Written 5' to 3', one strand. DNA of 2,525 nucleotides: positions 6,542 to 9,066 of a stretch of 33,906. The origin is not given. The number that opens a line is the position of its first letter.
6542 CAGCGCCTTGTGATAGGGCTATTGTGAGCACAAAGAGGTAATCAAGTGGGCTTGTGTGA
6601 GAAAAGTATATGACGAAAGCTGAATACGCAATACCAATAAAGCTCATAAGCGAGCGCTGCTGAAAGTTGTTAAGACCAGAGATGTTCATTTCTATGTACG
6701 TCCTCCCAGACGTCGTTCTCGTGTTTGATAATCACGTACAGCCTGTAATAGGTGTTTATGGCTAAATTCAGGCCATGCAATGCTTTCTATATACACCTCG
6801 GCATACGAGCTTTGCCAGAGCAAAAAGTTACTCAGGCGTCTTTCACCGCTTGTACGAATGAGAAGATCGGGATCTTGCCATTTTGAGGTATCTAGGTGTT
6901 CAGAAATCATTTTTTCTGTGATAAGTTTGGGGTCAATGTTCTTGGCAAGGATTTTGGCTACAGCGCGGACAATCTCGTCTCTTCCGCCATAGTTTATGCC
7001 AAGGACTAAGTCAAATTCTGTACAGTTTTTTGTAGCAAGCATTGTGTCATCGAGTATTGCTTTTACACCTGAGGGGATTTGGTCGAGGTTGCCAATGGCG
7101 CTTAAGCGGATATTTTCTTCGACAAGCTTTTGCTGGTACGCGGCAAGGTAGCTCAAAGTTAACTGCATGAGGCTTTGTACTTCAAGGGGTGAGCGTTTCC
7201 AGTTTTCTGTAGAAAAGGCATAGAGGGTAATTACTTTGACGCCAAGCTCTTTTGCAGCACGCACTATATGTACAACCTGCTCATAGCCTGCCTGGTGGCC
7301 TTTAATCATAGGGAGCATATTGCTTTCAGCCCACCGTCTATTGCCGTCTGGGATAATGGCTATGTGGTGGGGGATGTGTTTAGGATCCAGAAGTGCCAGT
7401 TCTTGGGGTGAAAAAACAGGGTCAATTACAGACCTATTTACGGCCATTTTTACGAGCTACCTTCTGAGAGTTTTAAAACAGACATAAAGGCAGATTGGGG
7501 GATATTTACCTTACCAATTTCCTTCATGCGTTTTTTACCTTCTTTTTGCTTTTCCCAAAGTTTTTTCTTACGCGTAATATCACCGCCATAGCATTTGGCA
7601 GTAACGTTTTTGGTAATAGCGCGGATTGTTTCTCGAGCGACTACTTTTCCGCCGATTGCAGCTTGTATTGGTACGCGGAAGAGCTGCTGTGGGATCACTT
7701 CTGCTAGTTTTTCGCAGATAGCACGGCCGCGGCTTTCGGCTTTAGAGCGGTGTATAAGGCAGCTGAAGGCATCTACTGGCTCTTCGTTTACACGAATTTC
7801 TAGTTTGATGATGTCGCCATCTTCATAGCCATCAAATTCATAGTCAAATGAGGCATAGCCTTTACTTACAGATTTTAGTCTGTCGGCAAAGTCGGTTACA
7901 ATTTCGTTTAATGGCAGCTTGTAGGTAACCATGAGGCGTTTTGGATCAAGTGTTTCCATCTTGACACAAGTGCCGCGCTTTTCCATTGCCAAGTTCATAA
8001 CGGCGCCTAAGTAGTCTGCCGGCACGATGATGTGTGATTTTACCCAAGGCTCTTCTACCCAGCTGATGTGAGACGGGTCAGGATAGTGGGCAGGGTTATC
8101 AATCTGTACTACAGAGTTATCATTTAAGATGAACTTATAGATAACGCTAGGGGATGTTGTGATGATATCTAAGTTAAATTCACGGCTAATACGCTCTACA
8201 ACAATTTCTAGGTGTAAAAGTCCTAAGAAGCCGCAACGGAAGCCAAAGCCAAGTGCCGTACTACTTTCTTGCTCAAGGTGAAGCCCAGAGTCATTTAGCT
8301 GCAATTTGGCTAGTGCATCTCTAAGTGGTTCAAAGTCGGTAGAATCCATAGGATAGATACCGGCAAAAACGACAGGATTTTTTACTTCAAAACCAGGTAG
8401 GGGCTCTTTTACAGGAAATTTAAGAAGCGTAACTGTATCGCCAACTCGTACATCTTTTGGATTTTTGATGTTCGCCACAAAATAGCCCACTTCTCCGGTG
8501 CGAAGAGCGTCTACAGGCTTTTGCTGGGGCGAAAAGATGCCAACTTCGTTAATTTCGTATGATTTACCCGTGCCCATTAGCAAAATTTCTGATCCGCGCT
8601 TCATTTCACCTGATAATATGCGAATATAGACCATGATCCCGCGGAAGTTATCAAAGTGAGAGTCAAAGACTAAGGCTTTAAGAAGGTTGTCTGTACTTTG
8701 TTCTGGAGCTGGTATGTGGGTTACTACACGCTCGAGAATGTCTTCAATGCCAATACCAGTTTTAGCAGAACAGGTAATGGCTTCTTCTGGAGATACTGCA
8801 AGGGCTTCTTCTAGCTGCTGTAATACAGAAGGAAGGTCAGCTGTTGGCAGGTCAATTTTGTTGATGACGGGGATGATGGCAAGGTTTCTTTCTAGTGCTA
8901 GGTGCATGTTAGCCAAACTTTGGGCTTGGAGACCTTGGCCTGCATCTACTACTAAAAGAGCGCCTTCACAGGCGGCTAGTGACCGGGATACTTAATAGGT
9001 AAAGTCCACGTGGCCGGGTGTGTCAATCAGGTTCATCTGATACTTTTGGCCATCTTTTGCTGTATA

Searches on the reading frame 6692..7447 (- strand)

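Call 72: search_protein_families(library=pfam, proteins=[window:6692-7447:-], max_evalue=0.00001)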
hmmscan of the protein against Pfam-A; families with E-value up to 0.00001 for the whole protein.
window:6692-7447:- (251 aa): 1 family
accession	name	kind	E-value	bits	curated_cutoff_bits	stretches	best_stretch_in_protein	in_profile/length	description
PF01255.24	Prenyltransf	-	1.4e-78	263.9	27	1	32-248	1-219/219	Putative undecaprenyl diphosphate synthase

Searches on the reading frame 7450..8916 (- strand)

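Call 72: search_protein_families(library=pfam, proteins=[window:7450-8916:-], max_evalue=0.00001)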
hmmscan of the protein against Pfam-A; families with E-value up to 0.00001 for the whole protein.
window:7450-8916:- (488 aa): 6 families
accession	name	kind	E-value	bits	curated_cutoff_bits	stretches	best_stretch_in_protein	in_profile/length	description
PF06421.17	LepA_C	-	2e-49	166.6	29.7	1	376-482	1-107/107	GTP-binding protein LepA C-terminus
PF00679.30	EFG_C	-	6.2e-22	77.9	27.9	1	287-366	2-80/89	Elongation factor G C-terminus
PF03144.31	GTP_EFTU_D2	-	2.4e-13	50.8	30.3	1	95-163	3-73/73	Elongation factor Tu domain 2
PF00009.33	GTP_EFTU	-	4.6e-08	33.3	26.5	1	3-69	113-187/188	Elongation factor Tu GTP binding domain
PF14492.12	EFG_III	-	7e-08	32.9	27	1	180-253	3-73/75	Elongation Factor G, domain III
PF22042.2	EF-G_D2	-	4.1e-06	27.2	27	1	80-163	3-82/84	Elongation factor G domain 2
